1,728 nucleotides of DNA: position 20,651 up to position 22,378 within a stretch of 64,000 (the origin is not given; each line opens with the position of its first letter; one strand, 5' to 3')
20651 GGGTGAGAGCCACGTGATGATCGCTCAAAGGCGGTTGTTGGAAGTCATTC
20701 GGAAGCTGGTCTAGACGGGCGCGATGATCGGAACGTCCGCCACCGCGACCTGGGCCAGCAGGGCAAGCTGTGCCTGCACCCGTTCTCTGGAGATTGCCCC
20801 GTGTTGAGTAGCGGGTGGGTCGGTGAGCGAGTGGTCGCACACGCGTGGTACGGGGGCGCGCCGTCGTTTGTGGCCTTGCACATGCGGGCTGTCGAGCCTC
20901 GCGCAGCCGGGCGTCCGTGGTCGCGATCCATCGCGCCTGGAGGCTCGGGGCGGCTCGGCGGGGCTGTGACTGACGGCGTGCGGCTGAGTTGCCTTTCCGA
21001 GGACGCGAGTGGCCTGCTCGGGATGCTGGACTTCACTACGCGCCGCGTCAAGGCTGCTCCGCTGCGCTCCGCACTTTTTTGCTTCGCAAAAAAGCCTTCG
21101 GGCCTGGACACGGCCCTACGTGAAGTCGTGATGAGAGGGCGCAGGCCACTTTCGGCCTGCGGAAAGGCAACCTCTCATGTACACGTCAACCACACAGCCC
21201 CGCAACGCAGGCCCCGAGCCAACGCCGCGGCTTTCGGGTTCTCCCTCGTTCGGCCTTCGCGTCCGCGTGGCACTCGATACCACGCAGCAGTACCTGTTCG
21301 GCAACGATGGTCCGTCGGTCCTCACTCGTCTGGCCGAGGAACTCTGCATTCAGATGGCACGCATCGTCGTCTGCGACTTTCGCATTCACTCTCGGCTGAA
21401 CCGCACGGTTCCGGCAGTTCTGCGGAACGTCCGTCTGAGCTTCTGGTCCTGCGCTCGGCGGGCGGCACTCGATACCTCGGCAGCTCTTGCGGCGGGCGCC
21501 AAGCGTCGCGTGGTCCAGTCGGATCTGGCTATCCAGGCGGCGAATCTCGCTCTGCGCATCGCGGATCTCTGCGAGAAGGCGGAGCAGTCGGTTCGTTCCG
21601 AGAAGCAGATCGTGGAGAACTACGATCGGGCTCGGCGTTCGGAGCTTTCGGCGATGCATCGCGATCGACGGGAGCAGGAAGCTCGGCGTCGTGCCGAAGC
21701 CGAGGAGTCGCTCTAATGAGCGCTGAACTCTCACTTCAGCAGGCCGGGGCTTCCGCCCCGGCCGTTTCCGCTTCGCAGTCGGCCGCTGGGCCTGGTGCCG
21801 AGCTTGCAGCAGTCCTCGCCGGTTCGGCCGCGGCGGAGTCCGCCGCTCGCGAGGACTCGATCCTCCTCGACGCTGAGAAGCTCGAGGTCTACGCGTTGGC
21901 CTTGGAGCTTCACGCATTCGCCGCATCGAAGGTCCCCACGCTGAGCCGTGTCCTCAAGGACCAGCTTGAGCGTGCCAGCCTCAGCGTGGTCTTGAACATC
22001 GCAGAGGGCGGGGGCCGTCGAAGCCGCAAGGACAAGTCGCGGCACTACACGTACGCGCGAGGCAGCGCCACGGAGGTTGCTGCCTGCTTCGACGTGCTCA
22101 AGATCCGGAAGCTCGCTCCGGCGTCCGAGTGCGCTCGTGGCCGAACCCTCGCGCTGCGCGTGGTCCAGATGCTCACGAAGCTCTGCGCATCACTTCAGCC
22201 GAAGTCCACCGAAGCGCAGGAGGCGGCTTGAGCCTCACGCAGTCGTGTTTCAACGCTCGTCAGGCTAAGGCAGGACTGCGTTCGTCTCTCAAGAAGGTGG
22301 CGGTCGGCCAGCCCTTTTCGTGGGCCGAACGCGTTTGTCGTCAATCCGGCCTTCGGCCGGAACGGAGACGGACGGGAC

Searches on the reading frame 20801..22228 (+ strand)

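Call 39: search_protein_families(library=pfam, proteins=[window:20801-22228:+], max_evalue=0.1)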
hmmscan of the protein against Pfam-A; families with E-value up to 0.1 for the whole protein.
window:20801-22228:+ (476 aa): 1 family
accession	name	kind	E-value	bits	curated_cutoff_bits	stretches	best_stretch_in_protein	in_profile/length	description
PF05635.17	23S_rRNA_IVP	-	3.5e-16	59.8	33.8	1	364-459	6-105/106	23S rRNA-intervening sequence protein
